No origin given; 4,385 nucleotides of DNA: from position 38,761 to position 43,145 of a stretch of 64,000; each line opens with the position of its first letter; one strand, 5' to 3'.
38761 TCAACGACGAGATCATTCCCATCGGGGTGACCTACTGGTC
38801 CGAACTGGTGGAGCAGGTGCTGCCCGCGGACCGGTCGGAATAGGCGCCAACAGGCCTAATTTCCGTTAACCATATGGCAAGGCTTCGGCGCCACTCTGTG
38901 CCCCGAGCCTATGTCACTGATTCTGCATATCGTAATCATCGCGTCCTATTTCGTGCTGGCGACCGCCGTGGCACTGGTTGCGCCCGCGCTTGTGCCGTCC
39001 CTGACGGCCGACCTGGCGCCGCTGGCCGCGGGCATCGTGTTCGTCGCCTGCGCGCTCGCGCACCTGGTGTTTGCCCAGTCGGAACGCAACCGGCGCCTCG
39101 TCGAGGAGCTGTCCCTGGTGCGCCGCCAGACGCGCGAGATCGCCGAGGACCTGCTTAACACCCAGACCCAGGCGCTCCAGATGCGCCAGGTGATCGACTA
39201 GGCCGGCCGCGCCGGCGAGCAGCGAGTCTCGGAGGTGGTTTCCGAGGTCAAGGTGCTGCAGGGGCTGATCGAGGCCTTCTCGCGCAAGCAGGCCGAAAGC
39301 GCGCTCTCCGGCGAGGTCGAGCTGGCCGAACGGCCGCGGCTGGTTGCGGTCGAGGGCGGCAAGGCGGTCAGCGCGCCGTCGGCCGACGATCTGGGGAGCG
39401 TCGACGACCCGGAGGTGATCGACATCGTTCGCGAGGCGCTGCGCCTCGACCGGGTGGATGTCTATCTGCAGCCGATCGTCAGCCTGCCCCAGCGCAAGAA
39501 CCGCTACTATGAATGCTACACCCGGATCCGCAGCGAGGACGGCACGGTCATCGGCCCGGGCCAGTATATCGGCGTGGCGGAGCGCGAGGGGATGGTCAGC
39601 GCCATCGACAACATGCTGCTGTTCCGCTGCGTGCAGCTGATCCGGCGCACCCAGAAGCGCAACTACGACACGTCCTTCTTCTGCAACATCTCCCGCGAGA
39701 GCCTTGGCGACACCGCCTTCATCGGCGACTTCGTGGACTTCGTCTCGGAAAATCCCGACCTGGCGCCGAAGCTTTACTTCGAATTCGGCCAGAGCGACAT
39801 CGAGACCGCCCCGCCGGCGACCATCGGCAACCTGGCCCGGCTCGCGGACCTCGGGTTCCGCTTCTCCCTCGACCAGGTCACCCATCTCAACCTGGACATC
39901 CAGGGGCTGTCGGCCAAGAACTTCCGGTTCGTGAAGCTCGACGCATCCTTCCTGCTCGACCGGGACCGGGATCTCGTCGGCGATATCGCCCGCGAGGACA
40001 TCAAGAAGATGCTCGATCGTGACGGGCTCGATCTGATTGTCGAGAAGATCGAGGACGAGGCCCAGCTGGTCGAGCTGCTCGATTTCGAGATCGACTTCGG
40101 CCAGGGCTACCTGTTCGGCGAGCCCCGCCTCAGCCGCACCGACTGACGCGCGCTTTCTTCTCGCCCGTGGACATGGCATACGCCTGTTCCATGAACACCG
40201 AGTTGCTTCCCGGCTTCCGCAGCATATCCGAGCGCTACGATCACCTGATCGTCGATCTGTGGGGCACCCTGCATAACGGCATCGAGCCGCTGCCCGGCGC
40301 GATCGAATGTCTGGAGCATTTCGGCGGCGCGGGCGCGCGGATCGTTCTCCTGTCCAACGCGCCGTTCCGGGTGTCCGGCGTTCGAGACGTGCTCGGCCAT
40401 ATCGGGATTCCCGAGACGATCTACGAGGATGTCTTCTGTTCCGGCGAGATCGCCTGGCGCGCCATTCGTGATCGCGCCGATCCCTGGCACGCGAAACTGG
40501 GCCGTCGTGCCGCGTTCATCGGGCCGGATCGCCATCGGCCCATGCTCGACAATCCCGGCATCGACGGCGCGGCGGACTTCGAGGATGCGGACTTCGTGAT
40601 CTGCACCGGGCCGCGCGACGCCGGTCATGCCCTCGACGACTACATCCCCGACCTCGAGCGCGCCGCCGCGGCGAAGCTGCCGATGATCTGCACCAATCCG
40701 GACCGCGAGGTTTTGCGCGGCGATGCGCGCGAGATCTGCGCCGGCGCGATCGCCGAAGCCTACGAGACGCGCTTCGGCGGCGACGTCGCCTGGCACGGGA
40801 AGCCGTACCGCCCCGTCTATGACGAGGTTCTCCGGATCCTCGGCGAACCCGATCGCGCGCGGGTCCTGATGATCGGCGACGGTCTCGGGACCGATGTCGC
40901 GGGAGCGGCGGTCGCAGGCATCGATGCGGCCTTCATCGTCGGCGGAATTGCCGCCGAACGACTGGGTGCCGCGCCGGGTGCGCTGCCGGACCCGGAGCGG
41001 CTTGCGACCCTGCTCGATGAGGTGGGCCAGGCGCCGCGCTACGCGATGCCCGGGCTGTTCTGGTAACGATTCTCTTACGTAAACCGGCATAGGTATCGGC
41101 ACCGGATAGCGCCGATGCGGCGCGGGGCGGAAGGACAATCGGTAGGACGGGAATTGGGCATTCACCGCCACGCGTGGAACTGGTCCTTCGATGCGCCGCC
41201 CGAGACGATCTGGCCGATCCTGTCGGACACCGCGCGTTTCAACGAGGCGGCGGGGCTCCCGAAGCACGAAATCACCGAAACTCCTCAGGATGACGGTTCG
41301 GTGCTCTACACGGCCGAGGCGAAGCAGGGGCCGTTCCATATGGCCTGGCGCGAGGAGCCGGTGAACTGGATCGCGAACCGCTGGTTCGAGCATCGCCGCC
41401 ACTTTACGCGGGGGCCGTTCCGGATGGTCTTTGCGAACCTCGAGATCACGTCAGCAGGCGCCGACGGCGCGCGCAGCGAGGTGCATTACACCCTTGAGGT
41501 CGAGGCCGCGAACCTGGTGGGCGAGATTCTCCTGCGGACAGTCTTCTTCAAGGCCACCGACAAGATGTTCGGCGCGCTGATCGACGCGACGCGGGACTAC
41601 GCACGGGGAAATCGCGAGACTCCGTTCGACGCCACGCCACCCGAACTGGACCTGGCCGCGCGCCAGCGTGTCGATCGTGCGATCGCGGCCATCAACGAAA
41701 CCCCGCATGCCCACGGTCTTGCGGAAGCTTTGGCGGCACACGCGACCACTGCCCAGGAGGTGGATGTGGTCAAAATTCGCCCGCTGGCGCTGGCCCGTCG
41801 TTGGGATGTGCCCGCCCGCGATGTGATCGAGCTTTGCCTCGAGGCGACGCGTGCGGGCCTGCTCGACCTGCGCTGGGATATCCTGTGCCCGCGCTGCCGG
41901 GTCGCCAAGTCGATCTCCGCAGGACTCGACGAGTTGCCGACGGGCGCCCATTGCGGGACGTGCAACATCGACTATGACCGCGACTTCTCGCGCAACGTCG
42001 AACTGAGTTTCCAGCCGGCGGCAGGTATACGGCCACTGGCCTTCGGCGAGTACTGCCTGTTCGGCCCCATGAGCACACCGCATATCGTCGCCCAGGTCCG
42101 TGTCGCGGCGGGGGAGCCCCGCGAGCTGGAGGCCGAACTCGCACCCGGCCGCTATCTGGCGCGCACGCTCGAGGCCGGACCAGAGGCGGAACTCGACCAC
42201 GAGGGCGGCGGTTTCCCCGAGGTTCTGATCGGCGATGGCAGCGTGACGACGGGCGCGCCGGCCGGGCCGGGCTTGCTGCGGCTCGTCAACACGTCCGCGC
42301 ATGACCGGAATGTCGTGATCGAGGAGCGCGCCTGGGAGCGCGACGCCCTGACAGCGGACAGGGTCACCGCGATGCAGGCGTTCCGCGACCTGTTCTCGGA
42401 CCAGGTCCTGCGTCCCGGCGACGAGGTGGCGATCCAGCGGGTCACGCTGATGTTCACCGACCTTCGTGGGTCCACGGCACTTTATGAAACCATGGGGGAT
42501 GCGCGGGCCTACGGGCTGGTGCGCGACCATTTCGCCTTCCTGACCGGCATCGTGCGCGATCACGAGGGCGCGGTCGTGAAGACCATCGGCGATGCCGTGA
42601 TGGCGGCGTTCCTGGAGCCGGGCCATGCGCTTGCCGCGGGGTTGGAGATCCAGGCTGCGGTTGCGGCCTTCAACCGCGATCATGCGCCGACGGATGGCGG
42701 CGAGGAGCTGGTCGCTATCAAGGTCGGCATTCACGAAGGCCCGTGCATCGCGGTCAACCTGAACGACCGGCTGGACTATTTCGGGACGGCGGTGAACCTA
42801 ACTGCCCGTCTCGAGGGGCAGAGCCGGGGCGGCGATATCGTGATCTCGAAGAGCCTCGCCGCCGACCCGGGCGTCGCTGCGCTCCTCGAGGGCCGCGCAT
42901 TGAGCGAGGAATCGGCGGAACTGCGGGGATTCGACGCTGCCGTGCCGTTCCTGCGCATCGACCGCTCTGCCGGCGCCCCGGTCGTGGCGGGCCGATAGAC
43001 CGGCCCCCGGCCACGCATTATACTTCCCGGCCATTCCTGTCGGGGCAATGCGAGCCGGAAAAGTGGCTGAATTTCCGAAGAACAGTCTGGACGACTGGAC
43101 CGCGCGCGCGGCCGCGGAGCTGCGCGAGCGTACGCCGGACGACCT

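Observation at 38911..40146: Membrane-anchored EAL-domain gene split by a single in-frame TAG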

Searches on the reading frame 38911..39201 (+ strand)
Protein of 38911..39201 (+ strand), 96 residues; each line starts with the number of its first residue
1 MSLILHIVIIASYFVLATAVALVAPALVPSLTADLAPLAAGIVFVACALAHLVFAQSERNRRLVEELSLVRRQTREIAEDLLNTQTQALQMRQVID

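Call 9: find_encoding_contigs(protein=window:38911-39201:+, flank=6000, max_places=4)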
Protein window:38911-39201:+ (96 aa): 23 contigs read that carry it; 4 places shown.
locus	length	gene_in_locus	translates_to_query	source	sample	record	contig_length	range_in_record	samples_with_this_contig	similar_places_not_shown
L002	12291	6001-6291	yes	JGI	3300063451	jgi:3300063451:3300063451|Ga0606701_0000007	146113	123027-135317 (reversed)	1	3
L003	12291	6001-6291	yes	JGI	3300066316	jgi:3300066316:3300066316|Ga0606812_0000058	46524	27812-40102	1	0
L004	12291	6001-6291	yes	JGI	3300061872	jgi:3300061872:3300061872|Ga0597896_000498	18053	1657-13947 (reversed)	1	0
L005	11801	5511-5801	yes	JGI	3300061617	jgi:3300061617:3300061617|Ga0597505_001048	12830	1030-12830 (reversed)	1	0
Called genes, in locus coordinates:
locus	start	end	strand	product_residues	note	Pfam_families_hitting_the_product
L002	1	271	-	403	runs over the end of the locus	PF00155:Aminotran_1_2, PF01053:Cys_Met_Meta_PP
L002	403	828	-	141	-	PF07883:Cupin_2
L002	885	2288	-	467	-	PF00202:Aminotran_3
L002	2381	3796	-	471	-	PF00483:NTP_transferase, PF12804:NTP_transf_3 (weak), PF22640:ManC_GMP_beta-helix, PF01050:MannoseP_isomer, PF07883:Cupin_2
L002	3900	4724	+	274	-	PF00795:CN_hydrolase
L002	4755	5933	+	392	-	PF01546:Peptidase_M20, PF07687:M20_dimer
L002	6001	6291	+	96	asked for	-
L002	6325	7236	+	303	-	PF00563:EAL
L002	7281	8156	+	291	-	PF00702:Hydrolase, PF13344:Hydrolase_6, PF13242:Hydrolase_like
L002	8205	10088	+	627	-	PF19363:DUF5939, PF00211:Guanylate_cyc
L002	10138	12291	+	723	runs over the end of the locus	PF01642:MM_CoA_mutase, PF02310:B12-binding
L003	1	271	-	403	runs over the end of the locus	PF00155:Aminotran_1_2, PF01053:Cys_Met_Meta_PP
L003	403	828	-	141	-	PF07883:Cupin_2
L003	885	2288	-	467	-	PF00202:Aminotran_3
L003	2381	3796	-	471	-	PF00483:NTP_transferase, PF12804:NTP_transf_3 (weak), PF22640:ManC_GMP_beta-helix, PF01050:MannoseP_isomer, PF07883:Cupin_2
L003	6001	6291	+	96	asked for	-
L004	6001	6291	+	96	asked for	-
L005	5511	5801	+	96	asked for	-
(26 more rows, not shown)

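Call 22: list_cluster_members(proteins=[P0001, window:38911-39198:+, window:39235-40143:+])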
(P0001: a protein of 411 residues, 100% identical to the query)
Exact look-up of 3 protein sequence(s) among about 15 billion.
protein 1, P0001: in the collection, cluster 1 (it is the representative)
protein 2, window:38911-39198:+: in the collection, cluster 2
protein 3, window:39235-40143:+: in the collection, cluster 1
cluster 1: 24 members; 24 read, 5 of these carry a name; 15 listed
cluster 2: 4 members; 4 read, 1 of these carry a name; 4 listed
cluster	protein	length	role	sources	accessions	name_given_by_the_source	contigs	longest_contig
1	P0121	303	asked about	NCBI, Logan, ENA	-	-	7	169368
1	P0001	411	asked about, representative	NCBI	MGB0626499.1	MAG: EAL domain-containing protein [Alphaproteobacteria bacterium]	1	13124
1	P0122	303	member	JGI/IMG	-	cyclic-di-GMP phosphodiesterase TipF (flagellum assembly factor)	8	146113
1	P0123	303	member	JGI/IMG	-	cyclic-di-GMP phosphodiesterase TipF (flagellum assembly factor)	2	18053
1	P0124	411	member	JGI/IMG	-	cyclic-di-GMP phosphodiesterase TipF (flagellum assembly factor)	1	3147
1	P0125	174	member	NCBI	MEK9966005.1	MAG: hypothetical protein VW582_06525, partial [Rhodospirillaceae bacterium]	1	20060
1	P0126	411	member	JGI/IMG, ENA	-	-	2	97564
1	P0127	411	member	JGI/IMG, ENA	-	-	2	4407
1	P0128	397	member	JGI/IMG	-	-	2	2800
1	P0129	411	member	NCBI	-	-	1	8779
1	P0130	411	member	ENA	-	-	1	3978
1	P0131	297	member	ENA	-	-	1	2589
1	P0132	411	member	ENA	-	-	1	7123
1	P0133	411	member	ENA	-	-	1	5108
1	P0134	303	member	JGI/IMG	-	-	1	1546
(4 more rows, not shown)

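Call 25: find_encoding_contigs(protein=P0126, flank=10000, max_places=4)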
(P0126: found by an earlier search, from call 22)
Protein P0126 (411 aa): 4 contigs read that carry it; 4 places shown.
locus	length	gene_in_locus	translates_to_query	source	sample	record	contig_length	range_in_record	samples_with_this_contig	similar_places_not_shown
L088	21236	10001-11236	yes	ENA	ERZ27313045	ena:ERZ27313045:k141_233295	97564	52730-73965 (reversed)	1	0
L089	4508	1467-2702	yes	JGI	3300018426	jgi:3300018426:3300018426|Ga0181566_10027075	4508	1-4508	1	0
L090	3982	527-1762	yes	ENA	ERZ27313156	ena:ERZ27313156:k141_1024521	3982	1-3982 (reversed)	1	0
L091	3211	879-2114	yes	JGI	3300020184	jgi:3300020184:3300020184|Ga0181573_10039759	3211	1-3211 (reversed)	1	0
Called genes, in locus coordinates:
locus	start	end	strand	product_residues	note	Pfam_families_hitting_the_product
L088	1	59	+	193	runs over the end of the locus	PF12766:Pyridox_oxase_2 (weak), PF01243:PNPOx_N, PF10590:PNP_phzG_C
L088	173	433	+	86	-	-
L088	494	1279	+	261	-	PF00106:adh_short, PF13561:adh_short_C2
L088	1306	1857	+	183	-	PF07883:Cupin_2 (weak)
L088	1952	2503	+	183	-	PF07883:Cupin_2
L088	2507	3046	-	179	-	PF14557:AphA_like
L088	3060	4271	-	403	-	PF00155:Aminotran_1_2, PF01053:Cys_Met_Meta_PP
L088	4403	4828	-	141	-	PF07883:Cupin_2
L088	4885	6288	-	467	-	PF00202:Aminotran_3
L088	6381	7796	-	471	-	PF00483:NTP_transferase, PF12804:NTP_transf_3 (weak), PF22640:ManC_GMP_beta-helix, PF01050:MannoseP_isomer, PF07883:Cupin_2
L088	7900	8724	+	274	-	PF00795:CN_hydrolase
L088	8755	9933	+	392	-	PF01546:Peptidase_M20, PF07687:M20_dimer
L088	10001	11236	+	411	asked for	PF00563:EAL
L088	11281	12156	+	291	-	PF00702:Hydrolase, PF13344:Hydrolase_6, PF13242:Hydrolase_like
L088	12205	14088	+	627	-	PF19363:DUF5939, PF00211:Guanylate_cyc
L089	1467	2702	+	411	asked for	PF00563:EAL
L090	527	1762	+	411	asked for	PF00563:EAL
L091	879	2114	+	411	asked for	PF00563:EAL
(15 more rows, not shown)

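Call 26: find_encoding_contigs(protein=P0121, flank=10000, max_places=10)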
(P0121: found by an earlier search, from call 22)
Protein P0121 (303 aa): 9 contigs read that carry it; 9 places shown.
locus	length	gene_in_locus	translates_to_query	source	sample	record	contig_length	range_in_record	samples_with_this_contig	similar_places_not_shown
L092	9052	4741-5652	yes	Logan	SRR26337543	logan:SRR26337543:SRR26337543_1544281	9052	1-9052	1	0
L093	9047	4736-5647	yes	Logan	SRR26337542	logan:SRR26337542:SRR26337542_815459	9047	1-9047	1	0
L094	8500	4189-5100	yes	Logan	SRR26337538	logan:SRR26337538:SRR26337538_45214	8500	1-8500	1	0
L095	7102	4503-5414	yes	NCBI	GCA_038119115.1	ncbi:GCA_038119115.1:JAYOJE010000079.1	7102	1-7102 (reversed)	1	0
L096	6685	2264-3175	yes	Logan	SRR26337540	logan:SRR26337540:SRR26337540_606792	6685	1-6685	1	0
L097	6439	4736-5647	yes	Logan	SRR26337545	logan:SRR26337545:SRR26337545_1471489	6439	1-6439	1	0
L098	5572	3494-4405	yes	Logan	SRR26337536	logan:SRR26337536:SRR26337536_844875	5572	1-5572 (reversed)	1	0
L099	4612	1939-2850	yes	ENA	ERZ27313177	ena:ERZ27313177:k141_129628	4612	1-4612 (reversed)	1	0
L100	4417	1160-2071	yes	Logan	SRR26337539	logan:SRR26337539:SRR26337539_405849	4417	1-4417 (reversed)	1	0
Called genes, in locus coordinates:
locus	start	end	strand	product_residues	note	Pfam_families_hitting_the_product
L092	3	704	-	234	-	?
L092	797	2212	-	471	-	PF00483:NTP_transferase, PF12804:NTP_transf_3 (weak), PF22640:ManC_GMP_beta-helix, PF01050:MannoseP_isomer, PF07883:Cupin_2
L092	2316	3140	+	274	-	PF00795:CN_hydrolase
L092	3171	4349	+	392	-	PF01546:Peptidase_M20, PF07687:M20_dimer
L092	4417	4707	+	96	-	-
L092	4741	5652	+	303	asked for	PF00563:EAL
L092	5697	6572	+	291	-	PF00702:Hydrolase, PF13344:Hydrolase_6, PF13242:Hydrolase_like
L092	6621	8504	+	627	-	PF19363:DUF5939, PF00211:Guanylate_cyc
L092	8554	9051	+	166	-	?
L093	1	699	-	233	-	?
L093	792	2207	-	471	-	PF00483:NTP_transferase, PF12804:NTP_transf_3 (weak), PF22640:ManC_GMP_beta-helix, PF01050:MannoseP_isomer, PF07883:Cupin_2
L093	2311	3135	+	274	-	PF00795:CN_hydrolase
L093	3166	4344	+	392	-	PF01546:Peptidase_M20, PF07687:M20_dimer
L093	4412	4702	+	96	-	-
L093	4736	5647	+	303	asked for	PF00563:EAL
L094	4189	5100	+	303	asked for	PF00563:EAL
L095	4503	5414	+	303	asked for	PF00563:EAL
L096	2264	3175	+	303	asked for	PF00563:EAL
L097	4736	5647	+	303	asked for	PF00563:EAL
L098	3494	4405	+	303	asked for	PF00563:EAL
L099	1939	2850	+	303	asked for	PF00563:EAL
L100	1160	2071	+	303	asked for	PF00563:EAL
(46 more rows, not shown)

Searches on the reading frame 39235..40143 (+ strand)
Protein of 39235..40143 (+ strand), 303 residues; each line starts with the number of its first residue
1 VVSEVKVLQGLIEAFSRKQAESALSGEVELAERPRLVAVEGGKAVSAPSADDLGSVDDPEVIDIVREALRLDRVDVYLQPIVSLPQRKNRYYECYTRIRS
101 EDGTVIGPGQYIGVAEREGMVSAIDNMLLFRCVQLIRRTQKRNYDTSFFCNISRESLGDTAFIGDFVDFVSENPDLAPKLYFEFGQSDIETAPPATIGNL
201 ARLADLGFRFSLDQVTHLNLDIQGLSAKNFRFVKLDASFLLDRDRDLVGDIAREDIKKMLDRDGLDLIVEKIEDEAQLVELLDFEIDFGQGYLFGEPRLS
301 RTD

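Call 31: search_solved_structures(query=window:39235-40143:+, show_alignments=2, max_evalue=1e-10)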
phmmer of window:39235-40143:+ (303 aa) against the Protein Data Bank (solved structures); distinct sequences matched with E-value up to 1e-10: 9.
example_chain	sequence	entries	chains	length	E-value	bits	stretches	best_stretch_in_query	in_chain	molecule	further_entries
3pfm_A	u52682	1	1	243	1.8e-18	70.2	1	67-297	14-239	GGDEF domain protein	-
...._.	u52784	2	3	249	4e-17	65.8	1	64-298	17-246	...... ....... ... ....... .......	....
3pjw_A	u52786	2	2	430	1.3e-16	64.1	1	64-298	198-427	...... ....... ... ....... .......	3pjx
8pps_A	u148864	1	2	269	2.2e-14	56.8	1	65-297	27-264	EAL domain-containing protein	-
5xgb_A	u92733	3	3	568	1e-13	54.6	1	65-297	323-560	Uncharacterized protein | Uncharacterized protein PA0861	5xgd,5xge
3hv8_A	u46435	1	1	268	3.2e-13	53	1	48-297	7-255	Protein FimX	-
3hv9_A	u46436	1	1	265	4.9e-13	52.4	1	54-297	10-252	Protein FimX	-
4j40_A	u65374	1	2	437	8.7e-13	51.6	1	41-297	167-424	FimX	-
4afy_A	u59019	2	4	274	1.4e-12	50.8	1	59-297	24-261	FIMX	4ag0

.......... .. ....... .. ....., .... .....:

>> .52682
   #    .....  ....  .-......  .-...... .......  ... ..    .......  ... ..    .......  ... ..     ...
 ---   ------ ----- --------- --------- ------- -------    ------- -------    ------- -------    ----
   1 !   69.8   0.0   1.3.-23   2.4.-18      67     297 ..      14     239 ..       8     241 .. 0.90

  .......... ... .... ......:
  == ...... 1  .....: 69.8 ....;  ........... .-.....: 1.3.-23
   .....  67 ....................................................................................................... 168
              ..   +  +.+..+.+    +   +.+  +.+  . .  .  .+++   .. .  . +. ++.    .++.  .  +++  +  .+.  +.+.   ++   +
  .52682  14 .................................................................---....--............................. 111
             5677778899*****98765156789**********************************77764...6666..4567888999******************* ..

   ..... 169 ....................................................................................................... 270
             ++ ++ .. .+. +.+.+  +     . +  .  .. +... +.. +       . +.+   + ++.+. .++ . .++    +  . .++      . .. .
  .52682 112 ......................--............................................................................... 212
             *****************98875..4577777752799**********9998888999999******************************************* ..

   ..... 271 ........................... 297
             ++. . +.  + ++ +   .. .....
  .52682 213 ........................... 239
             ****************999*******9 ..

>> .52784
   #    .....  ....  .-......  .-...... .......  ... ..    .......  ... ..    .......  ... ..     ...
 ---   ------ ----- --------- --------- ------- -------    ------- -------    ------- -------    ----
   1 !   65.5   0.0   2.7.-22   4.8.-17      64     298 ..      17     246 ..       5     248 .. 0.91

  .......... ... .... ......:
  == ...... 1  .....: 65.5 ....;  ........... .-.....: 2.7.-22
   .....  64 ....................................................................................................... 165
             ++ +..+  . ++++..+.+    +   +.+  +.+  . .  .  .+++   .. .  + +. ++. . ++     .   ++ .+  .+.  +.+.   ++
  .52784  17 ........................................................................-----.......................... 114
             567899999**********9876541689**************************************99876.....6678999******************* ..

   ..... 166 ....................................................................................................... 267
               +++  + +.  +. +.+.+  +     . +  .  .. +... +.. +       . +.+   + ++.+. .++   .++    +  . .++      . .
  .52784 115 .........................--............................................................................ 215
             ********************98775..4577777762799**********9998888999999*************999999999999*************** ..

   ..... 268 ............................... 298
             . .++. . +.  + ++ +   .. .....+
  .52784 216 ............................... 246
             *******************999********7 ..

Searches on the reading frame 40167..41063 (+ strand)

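Call 35: search_protein_families(library=pfam, proteins=[window:40167-41063:+], max_evalue=0.00001)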
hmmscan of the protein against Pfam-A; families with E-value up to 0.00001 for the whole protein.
window:40167-41063:+ (299 aa): 3 families
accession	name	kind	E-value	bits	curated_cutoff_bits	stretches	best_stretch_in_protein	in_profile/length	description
PF00702.32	Hydrolase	-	1.7e-11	45.3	26.4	1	24-251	1-191/191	haloacid dehalogenase-like hydrolase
PF13344.12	Hydrolase_6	-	4.7e-11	43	27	1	28-132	2-100/101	Haloacid dehalogenase-like hydrolase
PF13242.12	Hydrolase_like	-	1e-09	38.6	22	1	211-269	3-60/75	HAD-hyrolase-like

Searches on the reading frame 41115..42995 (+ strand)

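Call 35: search_protein_families(library=pfam, proteins=[window:41115-42995:+], max_evalue=0.00001)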
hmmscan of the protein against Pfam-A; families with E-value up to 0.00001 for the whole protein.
window:41115-42995:+ (627 aa): 2 families
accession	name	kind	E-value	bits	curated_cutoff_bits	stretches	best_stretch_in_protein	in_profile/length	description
PF00211.25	Guanylate_cyc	-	2.2e-19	70.2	21.9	1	440-580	6-150/183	Adenylate and Guanylate cyclase catalytic domain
PF19363.4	DUF5939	-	1.1e-11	44.8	22.5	1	201-307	18-125/281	Family of unknown function (DUF5939)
